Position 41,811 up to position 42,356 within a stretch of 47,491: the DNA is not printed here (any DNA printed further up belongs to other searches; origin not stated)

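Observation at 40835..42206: Four-gene cassette in the rexAB slot of the immunity region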

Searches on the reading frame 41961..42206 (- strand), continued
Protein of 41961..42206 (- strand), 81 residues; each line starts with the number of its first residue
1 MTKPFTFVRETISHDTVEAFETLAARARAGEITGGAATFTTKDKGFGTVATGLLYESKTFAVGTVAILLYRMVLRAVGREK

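Call 55: search_solved_structures(query=A6, max_evalue=10, show_alignments=2)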
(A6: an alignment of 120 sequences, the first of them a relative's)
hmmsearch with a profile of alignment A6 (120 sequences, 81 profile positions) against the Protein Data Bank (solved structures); distinct sequences matched with E-value up to 10: 3.
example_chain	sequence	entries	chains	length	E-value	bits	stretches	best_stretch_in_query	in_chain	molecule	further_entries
6ff6_A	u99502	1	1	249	0.51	13.5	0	12-32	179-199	BRIC1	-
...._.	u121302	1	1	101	0.58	13.3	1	16-58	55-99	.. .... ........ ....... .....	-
6kfn_A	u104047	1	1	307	1.8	11.7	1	10-55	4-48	alginate lyase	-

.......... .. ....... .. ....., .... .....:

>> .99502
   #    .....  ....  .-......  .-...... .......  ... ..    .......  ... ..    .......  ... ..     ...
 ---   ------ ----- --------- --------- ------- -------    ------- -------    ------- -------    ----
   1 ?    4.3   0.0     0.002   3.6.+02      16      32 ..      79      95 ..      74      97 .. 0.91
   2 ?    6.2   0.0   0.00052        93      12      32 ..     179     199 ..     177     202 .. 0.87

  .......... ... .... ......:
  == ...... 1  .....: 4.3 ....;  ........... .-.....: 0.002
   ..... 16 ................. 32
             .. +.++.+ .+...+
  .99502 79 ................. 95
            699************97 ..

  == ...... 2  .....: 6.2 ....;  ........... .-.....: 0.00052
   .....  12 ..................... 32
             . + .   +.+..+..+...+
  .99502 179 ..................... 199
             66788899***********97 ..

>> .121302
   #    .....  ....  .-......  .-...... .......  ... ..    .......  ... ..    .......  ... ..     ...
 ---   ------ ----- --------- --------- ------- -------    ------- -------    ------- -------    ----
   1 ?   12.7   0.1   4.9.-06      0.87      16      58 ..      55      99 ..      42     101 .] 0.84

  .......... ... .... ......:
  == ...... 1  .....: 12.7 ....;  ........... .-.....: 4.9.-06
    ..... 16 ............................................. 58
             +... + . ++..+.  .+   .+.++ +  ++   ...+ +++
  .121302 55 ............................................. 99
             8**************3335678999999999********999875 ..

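Call 62: predict_structure(alignment_id=A6)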
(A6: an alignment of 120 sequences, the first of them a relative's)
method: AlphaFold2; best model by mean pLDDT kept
length: 81 residues; sequences in the alignment: 120
mean_pLDDT: 87.9   pTM: 0.68
mean pLDDT of the five models: 87.9, 87.8, 86.3, 86.1, 85.1
residues with pLDDT >= 90: 56; 70-90: 14; 50-70: 8; < 50: 3
segments of 3 or more residues with pLDDT < 50: 1-3
pLDDT, mean of each block of 10 residues (from residue 1): 58 89 96 94 95 96 93 85 59
secondary structure, 60 per line:
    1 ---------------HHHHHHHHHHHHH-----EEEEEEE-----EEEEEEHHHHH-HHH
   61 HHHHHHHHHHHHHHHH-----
elements in order: H16-28 E34-40 E46-51 H52-56 H58-76
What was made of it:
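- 41961..42206 (-): ORF1, 81 aa. It is a member of a large uncharacterised family that directly follows CI-type repressor genes. Its start overlaps the repressor stop by 8 nt. The AF2 model has pLDDT 87.9 (call 62).
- The protein is real: AF2 pLDDT 87.9 from a 120-sequence alignment (call 62).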

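Call 64: fold_search(model_id=the predicted structure, library=pdb)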
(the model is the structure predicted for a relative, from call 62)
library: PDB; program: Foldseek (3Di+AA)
matches with E <= 10: 275; with E <= 0.001: 0
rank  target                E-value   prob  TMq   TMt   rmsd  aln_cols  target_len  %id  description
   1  1srs_B                4.1e-01  0.16  0.23  0.23  11.7        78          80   17  SERUM RESPONSE FACTOR (SRF) CORE COMPLEXED WITH SPECIFIC SRE DNA (released 1995-07-28)
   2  3elk_B                8.0e-01  0.14  0.24  0.20   9.6        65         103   12  Crystal structure of putative transcriptional regulator TA0346 from Thermoplasma acidophilum (released 2008-09-30)
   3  1fp1                  1.2e+00  0.18  0.21  0.08   5.5        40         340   20  CRYSTAL STRUCTURE ANALYSIS OF CHALCONE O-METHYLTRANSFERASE (released 2001-03-07)
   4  1hbx_A                1.2e+00  0.11  0.24  0.23  12.1        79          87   15  Ternary Complex of SAP-1 and SRF with specific SRE DNA (released 2001-06-27)
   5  1k6o_C                1.2e+00  0.10  0.23  0.23  11.7        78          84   17  Crystal Structure of a Ternary SAP-1/SRF/c-fos SRE DNA Complex (released 2002-01-17)
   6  5hhl_B                1.7e+00  0.12  0.21  0.07  10.0        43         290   12  Reverse transcriptase domain of group II intron maturase from Eubacterium rectale in P21 space group (released 2016-05-04)
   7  9npx_B                1.8e+00  0.20  0.29  0.42   3.9        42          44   14  SARS-CoV-2 nsp1 bound to the Rhinolophus lepidus 40S ribosomal subunit (local refinement of the 40S body) (released 2025-06-11)
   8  1hbx_B                1.8e+00  0.08  0.24  0.23  11.8        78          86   17  Ternary Complex of SAP-1 and SRF with specific SRE DNA (released 2001-06-27)
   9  1hbx_E                1.9e+00  0.09  0.27  0.26  12.6        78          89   14  Ternary Complex of SAP-1 and SRF with specific SRE DNA (released 2001-06-27)
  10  5e3c_A                2.0e+00  0.12  0.29  0.05  10.6        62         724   19  Structure of human DPP3 in complex with hemorphin like opioid peptide IVYPW (released 2016-04-13)
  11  3mu6_A                2.0e+00  0.09  0.26  0.28   8.2        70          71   14  Inhibiting the Binding of Class IIa Histone Deacetylases to Myocyte Enhancer Factor-2 by Small Molecules (released 2011-11-02)
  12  9bkj_R                2.0e+00  0.09  0.24  0.08  12.8        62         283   16  Cholecystokinin 1 receptor (CCK1R) Y140A mutant, Gq chimera (mGsqi) complex (released 2024-05-22)
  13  9f8y_D                2.2e+00  0.18  0.28  0.20   7.7        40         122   10  Crystal structure of a designed three-motif Respiratory Syncytial Virus immunogen (released 2025-05-21)
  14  7mby_R                2.2e+00  0.12  0.22  0.07  13.7        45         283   18  Human Cholecystokinin 1 receptor (CCK1R) Gq chimera (mGsqi) complex (released 2021-05-26)
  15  1kyw_C                2.2e+00  0.12  0.21  0.08   5.8        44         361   11  Crystal Structure Analysis of Caffeic Acid/5-hydroxyferulic acid 3/5-O-methyltransferase in complex with 5-hydroxyconi (released 2002-08-28)
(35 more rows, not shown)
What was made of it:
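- Tried and rejected: The MADS-box hits at the top were rejected as noise (call 64).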

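Call 66: fold_search(model_id=the predicted structure, library=viral)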
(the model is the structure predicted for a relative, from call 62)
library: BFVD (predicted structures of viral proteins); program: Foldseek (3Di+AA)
matches with E <= 10: 521; with E <= 0.001: 0
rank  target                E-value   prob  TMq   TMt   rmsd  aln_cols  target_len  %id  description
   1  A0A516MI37            4.5e-03  1.00  0.55  0.52   5.5        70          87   26  (no name in the UniProt tables at hand)
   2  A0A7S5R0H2            5.2e-03  1.00  0.62  0.62  18.4        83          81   23  (no name in the UniProt tables at hand)
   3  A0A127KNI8            6.4e-03  1.00  0.60  0.61  18.1        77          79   27  Uncharacterized protein [Pseudomonas phage YMC11/06/C171_PPU_BP]
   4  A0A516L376            3.0e-02  1.00  0.66  0.65  13.6        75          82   17  (no name in the UniProt tables at hand)
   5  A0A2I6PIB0            3.6e-02  0.99  0.57  0.59  13.2        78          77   27  Pyridoxamine 5'-phosphate oxidase [Pseudomonas phage PMBT14]
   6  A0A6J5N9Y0            3.9e-02  0.99  0.63  0.65  17.1        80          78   24  Uncharacterized protein [uncultured Caudovirales phage]
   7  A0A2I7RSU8            5.1e-02  0.99  0.60  0.35  16.7        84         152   15  (no name in the UniProt tables at hand)
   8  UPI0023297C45         6.7e-02  0.98  0.60  0.50   8.8        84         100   21  (no name look-up for this kind of identifier)
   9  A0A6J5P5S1            1.0e-01  0.82  0.45  0.47   7.8        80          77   12  Uncharacterized protein [uncultured Caudovirales phage]
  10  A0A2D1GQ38            1.1e-01  0.98  0.54  0.48   2.9        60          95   23  (no name in the UniProt tables at hand)
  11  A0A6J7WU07            1.3e-01  0.98  0.70  0.60  17.9        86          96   14  Uncharacterized protein [uncultured Caudovirales phage]
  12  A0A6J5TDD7            1.4e-01  0.98  0.55  0.56   3.2        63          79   22  Uncharacterized protein [uncultured Caudovirales phage]
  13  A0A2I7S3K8            1.4e-01  0.35  0.26  0.15  12.9        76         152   22  (no name in the UniProt tables at hand)
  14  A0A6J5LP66            1.6e-01  0.93  0.57  0.62  13.1        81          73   10  Uncharacterized protein [uncultured Caudovirales phage]
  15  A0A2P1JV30            1.6e-01  0.84  0.47  0.48   7.7        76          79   13  Uncharacterized protein [Xanthomonas phage RiverRider]
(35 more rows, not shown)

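Call 67: search_dna_similar(query=P0165, collection=phages, mode=protein, max_evalue=0.01, max_rows=30)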
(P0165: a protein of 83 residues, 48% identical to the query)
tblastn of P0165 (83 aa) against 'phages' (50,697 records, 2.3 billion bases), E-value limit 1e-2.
No match.

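Call 68: search_dna_similar(query=P0002, collection=phages, mode=protein, max_evalue=10, max_rows=20)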
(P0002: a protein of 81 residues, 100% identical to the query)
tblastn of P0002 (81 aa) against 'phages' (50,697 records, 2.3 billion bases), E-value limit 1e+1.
Records with a match: 36; places in all: 36; records where one place covers at least 80% of the query: 0.
Best place of each record, by identity: <60% 36.
By first word of the organism name: Vibrio 34; Pseudomonas 2.
By host as written in the record: - 19; Vibrio parahaemolyticus 4; Vibrio sp. 3; Pseudomonas putida YMC11/06/C171 2; Vibrio alginolyticus ATCC 17749 2; Vibrio crassostreae 1; Vibrio alginolyticus 1; Vibrio parahaemolyticus VP.1593 1; and 3 more.
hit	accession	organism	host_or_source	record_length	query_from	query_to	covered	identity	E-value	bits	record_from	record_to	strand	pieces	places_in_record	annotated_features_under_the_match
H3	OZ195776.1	Vibrio phage D479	Seawater and oysters mix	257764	3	48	57%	39.1%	5e-3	39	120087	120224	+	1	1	anaerobic ribonucleoside reductase large subunit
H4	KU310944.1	Pseudomonas phage YMC11/06/C171_PPU_BP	Pseudomonas putida YMC11/06/C171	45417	12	41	37%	46.7%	3e+0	32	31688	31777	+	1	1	hypothetical protein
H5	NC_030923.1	Pseudomonas phage YMC11/06/C171_PPU_BP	Pseudomonas putida YMC11/06/C171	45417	12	41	37%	46.7%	3e+0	32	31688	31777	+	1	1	hypothetical protein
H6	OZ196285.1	Vibrio phage F86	Seawater and oysters mix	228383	2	48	58%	29.8%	2e+0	32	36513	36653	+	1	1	anaerobic ribonucleoside reductase large subunit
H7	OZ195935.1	Vibrio phage D484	Seawater and oysters mix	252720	2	48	58%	29.8%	2e+0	32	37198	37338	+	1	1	anaerobic ribonucleoside reductase large subunit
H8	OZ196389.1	Vibrio phage D490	Seawater and oysters mix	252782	2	48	58%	29.8%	2e+0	32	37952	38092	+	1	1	anaerobic ribonucleoside reductase large subunit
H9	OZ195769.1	Vibrio phage D482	Seawater and oysters mix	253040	2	48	58%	29.8%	2e+0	32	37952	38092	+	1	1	anaerobic ribonucleoside reductase large subunit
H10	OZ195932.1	Vibrio phage D481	Seawater and oysters mix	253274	2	48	58%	29.8%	2e+0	32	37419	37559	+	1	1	anaerobic ribonucleoside reductase large subunit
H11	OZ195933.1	Vibrio phage D486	Seawater and oysters mix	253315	2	48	58%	29.8%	2e+0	32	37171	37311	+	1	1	anaerobic ribonucleoside reductase large subunit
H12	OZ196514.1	Vibrio phage K575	Seawater and oysters mix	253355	2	48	58%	29.8%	2e+0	32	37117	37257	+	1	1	anaerobic ribonucleoside reductase large subunit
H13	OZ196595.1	Vibrio phage K571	Seawater and oysters mix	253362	2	48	58%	29.8%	2e+0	32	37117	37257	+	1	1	anaerobic ribonucleoside reductase large subunit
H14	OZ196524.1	Vibrio phage K491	Seawater and oysters mix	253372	2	48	58%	29.8%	2e+0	32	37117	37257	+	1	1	anaerobic ribonucleoside reductase large subunit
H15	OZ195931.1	Vibrio phage D491s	Seawater and oysters mix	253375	2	48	58%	29.8%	2e+0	32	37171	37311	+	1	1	anaerobic ribonucleoside reductase large subunit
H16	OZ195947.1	Vibrio phage D525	Seawater and oysters mix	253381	2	48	58%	29.8%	2e+0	32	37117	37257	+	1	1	anaerobic ribonucleoside reductase large subunit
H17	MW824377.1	Vibrio phage 6E35.1a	Vibrio crassostreae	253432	2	48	58%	29.8%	2e+0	32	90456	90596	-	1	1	nrdD: fragment of anaerobic ribonucleoside-triphosphate reductase (part 1)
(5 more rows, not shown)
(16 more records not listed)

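Call 69: get_annotated_region(hit=H4, flank=3500)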
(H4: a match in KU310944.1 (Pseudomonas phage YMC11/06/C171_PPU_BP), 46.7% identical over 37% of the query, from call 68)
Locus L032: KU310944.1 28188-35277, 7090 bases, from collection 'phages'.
description: Pseudomonas phage YMC11/06/C171_PPU_BP, complete genome.
organism: Pseudomonas phage YMC11/06/C171_PPU_BP (NCBI taxid 1777063)
taxonomy: Viruses; Duplodnaviria; Heunggongvirae; Uroviricota; Caudoviricetes; Autographiviridae; Corkvirinae; Kantovirus; Kantovirus C171
host: Pseudomonas putida YMC11/06/C171; source: -; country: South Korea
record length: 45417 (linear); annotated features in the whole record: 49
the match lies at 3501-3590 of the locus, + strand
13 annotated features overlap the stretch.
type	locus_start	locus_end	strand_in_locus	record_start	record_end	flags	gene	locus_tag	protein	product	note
CDS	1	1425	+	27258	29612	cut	-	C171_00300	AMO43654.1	putative DNA polymerase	-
CDS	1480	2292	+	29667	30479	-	-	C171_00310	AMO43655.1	hypothetical protein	-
CDS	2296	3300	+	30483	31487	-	-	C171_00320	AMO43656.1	hypothetical protein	-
CDS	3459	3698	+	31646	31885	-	-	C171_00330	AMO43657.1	hypothetical protein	-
CDS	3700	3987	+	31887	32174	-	-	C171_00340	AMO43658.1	hypothetical protein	-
CDS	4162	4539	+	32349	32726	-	-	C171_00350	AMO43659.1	putative DNA endonuclease VII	-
CDS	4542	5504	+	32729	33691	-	-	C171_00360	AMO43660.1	hypothetical protein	-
CDS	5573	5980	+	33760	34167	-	-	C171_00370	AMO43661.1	hypothetical protein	-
CDS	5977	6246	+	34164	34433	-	-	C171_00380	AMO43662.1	putative holin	-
CDS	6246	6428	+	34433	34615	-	-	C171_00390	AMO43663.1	hypothetical protein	-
CDS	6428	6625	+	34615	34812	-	-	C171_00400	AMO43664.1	hypothetical protein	-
CDS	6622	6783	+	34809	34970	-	-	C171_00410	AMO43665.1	hypothetical protein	-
CDS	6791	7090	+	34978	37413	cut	-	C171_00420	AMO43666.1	hypothetical protein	-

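Call 75: search_protein_families(library=pfam, proteins=[L011:3918-4280:+, L011:5469-5714:+, L008:6246-6833:+, L009:6224-6604:+, L014:5262-5972:+, L031:4243-5076:+, L012:5234-5473:+], max_evalue=0.01)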
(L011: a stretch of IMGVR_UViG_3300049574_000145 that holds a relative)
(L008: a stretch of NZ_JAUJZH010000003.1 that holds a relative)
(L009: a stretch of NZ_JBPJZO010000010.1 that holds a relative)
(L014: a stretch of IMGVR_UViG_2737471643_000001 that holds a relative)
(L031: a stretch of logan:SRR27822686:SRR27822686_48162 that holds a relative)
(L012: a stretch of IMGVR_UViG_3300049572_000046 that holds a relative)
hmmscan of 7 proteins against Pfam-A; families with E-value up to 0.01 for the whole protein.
L011:3918-4280:+ (120 aa): 0 families

L011:5469-5714:+ (81 aa): 0 families

L008:6246-6833:+ (195 aa): 0 families

L009:6224-6604:+ (126 aa): 0 families

L014:5262-5972:+ (236 aa): 1 family
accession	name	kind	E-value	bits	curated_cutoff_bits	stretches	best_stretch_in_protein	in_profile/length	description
PF07589.16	PEP-CTERM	-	6.7e-06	26.4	20.7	1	210-232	1-23/24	PEP-CTERM motif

L031:4243-5076:+ (277 aa): 0 families

L012:5234-5473:+ (79 aa): 0 families

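Call 76: search_protein_families(library=padloc, proteins=[L011:3918-4280:+, L011:5469-5714:+, L008:6246-6833:+, L009:6224-6604:+, L014:5262-5972:+, L031:4243-5076:+, L012:5234-5473:+], max_evalue=0.01)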
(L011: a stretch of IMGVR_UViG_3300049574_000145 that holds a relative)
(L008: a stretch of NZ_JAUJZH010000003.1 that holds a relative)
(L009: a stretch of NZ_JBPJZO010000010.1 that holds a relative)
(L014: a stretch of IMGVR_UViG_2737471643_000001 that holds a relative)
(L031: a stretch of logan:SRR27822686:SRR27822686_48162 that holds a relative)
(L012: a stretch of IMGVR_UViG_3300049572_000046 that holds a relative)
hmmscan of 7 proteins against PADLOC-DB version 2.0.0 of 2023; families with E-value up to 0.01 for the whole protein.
L011:3918-4280:+ (120 aa): 0 families

L011:5469-5714:+ (81 aa): 0 families

L008:6246-6833:+ (195 aa): 0 families

L009:6224-6604:+ (126 aa): 0 families

L014:5262-5972:+ (236 aa): 0 families

L031:4243-5076:+ (277 aa): 0 families

L012:5234-5473:+ (79 aa): 0 families
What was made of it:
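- On Any defence system in PADLOC-DB v2: Slot genes from related loci were also negative (call 76).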

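Call 86: find_related_loci(query=A6, collection=viral_contigs, flank=3000)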
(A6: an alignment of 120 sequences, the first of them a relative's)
Query A6 (81 aa) in viral_contigs; peptide patterns used: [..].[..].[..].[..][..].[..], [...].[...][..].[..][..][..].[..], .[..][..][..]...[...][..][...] (x = any residue, [..] = any of these).
396 stretches matched a pattern; 50 encode a relative of the query (tblastn E <= 1e-3); 50 distinct loci.
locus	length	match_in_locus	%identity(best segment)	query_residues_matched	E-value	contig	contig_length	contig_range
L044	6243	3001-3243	91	1-81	8e-46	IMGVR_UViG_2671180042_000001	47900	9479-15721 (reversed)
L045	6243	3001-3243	81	1-81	1e-39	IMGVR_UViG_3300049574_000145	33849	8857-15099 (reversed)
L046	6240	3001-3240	58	1-80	8e-28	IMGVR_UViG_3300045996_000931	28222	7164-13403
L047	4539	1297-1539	41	1-80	2e-15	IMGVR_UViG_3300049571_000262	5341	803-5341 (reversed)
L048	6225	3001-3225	43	4-78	1e-13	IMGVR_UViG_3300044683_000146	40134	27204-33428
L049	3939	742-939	42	3-68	4e-13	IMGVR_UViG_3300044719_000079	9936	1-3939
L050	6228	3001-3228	41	1-76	1e-12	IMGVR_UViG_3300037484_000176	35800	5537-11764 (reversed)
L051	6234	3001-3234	46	1-80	1e-12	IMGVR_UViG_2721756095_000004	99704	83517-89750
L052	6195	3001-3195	43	4-68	3e-12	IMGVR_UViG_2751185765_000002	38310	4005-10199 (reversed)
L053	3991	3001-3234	40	1-78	3e-12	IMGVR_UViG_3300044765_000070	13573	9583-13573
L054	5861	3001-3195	40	4-68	3e-12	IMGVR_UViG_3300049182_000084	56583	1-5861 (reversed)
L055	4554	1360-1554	43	4-68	5e-12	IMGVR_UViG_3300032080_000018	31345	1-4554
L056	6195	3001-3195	43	4-68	6e-12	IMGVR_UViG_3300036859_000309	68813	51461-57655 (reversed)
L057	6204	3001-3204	44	1-68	7e-12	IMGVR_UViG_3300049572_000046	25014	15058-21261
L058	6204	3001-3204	40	1-68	7e-12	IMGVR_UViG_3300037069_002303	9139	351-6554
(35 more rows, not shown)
